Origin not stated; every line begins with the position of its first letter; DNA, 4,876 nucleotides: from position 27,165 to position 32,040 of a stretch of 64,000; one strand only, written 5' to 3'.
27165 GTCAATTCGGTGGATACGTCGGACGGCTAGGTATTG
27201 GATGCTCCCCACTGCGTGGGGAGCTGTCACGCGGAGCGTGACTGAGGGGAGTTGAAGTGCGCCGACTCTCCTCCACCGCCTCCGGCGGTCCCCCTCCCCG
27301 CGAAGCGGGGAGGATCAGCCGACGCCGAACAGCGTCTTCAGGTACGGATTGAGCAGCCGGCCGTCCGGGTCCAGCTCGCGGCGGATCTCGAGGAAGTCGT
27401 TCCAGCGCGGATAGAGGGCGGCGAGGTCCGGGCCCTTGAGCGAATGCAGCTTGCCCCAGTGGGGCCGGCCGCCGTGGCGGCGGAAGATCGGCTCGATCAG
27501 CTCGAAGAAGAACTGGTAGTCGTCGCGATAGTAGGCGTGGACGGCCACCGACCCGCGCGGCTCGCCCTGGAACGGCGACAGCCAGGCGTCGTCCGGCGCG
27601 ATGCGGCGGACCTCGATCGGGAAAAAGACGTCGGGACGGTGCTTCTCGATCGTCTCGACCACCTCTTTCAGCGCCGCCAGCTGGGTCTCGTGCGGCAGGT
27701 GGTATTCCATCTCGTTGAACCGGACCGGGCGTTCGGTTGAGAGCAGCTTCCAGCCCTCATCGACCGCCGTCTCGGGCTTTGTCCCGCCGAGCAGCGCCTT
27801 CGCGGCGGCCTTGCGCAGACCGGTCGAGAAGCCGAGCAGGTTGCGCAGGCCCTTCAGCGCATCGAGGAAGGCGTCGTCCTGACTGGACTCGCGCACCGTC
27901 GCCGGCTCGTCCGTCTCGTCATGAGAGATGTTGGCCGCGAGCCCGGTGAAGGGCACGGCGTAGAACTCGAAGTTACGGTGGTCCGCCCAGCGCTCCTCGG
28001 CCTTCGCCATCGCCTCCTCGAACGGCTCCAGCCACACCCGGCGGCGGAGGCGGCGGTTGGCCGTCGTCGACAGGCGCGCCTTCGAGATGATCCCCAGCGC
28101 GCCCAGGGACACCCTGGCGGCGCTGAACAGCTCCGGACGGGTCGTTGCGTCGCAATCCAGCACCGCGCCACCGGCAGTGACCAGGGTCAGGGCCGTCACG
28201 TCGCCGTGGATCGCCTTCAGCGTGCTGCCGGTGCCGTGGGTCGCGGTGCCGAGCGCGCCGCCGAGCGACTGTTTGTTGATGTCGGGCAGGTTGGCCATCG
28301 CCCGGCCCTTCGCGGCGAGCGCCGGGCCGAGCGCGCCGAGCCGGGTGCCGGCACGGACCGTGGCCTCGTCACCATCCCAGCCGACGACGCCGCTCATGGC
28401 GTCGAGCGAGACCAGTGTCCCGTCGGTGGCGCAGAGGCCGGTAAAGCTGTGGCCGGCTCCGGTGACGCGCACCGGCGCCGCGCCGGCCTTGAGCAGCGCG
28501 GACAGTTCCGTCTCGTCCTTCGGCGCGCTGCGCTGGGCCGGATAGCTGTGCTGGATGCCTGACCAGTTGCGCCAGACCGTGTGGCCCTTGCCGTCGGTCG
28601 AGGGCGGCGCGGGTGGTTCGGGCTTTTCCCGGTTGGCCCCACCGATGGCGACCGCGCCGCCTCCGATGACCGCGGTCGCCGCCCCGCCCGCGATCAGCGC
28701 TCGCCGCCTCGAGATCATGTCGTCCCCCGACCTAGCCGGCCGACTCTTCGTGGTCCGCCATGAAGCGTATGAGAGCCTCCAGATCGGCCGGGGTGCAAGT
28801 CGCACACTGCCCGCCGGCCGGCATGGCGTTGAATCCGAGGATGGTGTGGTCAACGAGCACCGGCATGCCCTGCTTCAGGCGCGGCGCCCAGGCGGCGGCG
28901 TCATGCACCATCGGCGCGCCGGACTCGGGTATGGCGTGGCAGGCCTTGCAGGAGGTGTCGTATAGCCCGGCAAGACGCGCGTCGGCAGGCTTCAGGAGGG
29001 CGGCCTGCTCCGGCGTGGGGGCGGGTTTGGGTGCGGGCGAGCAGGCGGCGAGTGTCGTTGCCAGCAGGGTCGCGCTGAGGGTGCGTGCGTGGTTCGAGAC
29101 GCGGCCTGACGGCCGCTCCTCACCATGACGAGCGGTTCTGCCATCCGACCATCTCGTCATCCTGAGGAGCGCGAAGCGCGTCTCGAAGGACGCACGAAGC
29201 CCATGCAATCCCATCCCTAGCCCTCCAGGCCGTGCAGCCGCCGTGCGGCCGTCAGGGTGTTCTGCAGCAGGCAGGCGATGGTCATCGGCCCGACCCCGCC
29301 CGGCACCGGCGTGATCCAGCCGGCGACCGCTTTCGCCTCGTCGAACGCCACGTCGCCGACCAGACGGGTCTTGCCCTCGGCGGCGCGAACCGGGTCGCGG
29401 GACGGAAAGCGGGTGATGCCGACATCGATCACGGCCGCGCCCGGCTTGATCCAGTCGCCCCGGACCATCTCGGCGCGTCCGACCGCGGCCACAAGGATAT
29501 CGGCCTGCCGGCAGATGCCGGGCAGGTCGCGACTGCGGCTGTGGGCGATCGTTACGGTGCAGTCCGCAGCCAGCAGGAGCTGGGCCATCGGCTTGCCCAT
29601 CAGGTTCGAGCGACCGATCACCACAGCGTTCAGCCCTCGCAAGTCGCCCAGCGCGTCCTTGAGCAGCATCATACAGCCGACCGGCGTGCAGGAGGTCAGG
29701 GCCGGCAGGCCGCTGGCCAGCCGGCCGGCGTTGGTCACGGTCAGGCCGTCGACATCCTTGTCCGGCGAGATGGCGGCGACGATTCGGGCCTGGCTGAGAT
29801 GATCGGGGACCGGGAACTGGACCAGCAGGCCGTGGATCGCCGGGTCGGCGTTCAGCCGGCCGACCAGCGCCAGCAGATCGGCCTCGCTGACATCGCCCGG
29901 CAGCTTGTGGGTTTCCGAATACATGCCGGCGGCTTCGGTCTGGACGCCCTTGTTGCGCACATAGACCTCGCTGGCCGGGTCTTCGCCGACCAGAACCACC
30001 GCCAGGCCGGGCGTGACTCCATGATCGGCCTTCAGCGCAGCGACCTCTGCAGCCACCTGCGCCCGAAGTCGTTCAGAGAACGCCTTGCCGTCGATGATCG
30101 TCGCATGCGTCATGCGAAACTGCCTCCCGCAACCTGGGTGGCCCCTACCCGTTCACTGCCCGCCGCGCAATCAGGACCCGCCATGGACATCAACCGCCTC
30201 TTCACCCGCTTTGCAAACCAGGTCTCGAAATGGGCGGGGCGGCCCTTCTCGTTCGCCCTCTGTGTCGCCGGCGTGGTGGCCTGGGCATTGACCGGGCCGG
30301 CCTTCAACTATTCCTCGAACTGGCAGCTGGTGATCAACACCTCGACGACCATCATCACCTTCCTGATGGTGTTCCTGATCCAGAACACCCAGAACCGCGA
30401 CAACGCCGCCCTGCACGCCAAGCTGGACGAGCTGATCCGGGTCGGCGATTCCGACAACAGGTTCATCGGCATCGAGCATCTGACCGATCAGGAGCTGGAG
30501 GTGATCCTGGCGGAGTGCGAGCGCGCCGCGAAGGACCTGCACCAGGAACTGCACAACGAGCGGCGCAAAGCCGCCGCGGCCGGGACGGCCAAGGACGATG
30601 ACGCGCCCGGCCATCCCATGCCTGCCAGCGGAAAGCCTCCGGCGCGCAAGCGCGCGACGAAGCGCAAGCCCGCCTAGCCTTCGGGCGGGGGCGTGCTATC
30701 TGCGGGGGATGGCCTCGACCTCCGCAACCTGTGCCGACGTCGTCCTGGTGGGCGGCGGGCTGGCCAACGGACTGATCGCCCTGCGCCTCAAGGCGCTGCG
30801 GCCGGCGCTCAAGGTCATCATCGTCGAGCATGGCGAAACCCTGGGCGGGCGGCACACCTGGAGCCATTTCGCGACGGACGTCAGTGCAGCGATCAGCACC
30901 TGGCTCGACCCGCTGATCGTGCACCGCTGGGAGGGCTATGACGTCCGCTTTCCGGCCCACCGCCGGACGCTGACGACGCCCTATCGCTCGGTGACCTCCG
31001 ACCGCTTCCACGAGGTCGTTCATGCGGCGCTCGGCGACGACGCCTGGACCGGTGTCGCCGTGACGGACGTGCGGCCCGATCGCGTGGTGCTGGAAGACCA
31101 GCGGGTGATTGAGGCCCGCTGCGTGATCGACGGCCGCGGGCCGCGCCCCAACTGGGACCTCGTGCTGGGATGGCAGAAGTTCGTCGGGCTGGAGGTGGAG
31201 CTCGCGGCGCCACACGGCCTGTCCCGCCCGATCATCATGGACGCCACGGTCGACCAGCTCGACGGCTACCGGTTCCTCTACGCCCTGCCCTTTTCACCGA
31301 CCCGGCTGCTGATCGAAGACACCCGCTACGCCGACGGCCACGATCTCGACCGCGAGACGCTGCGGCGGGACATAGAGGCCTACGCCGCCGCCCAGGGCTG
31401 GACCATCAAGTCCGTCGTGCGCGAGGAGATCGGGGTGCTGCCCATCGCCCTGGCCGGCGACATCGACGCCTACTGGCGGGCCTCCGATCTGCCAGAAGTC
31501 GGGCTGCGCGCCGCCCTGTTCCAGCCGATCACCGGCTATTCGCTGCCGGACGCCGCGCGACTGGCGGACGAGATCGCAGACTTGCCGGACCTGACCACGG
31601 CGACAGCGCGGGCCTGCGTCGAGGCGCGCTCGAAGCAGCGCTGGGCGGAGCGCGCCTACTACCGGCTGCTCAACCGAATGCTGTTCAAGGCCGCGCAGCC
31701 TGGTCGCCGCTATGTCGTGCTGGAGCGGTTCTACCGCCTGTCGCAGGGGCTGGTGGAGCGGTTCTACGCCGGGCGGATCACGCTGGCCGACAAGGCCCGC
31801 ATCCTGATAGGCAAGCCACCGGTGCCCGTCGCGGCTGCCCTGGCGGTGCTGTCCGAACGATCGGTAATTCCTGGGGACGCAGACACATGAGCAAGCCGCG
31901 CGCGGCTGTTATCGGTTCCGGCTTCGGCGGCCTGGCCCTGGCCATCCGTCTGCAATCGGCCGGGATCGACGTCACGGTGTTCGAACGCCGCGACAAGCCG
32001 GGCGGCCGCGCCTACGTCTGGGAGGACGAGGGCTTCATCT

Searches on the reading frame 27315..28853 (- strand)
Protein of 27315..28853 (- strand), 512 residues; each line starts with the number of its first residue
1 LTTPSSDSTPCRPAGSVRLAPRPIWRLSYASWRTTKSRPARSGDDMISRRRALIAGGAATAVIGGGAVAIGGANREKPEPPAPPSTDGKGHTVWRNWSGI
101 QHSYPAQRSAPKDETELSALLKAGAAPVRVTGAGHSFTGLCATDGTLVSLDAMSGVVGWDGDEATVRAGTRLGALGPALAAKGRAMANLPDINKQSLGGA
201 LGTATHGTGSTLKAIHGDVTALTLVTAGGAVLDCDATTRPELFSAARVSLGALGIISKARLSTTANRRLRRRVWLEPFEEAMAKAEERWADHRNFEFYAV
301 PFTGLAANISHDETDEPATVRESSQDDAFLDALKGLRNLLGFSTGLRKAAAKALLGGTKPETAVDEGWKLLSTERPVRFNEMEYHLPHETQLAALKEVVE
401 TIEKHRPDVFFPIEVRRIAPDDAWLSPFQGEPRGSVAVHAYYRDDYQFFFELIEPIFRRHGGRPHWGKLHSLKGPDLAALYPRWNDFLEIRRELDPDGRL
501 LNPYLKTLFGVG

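Call 6: search_protein_families(library=pfam, proteins=[window:27315-28853:-])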
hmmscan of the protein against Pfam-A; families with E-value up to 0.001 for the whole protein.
window:27315-28853:- (512 aa): 2 families
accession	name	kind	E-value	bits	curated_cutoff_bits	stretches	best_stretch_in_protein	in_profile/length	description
PF04030.19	ALO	-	2e-50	172.3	23.1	1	260-507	2-257/258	D-arabinono-1,4-lactone oxidase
PF01565.28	FAD_binding_4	-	7.8e-22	77.9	26.4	1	110-234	6-138/139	FAD binding domain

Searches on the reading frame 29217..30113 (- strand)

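Call 6: search_protein_families(library=pfam, proteins=[window:29217-30113:-])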
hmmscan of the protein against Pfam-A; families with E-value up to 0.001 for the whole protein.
window:29217-30113:- (298 aa): 2 families
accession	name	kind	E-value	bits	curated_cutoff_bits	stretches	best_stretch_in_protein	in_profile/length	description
PF02882.25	THF_DHG_CYH_C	-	2.5e-64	215.8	27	1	127-292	3-158/160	Tetrahydrofolate dehydrogenase/cyclohydrolase, NAD(P)-binding domain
PF00763.28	THF_DHG_CYH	-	2.9e-39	134.3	32.8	1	7-122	1-115/115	Tetrahydrofolate dehydrogenase/cyclohydrolase, catalytic domain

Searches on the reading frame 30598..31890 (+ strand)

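Call 6: search_protein_families(library=pfam, proteins=[window:30598-31890:+])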
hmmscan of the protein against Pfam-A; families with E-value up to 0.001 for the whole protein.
window:30598-31890:+ (430 aa): 1 family
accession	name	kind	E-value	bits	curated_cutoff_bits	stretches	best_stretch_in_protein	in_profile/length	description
PF05834.18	Lycopene_cycl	-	2.4e-98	330.1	23.4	1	47-414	1-378/380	Lycopene cyclase protein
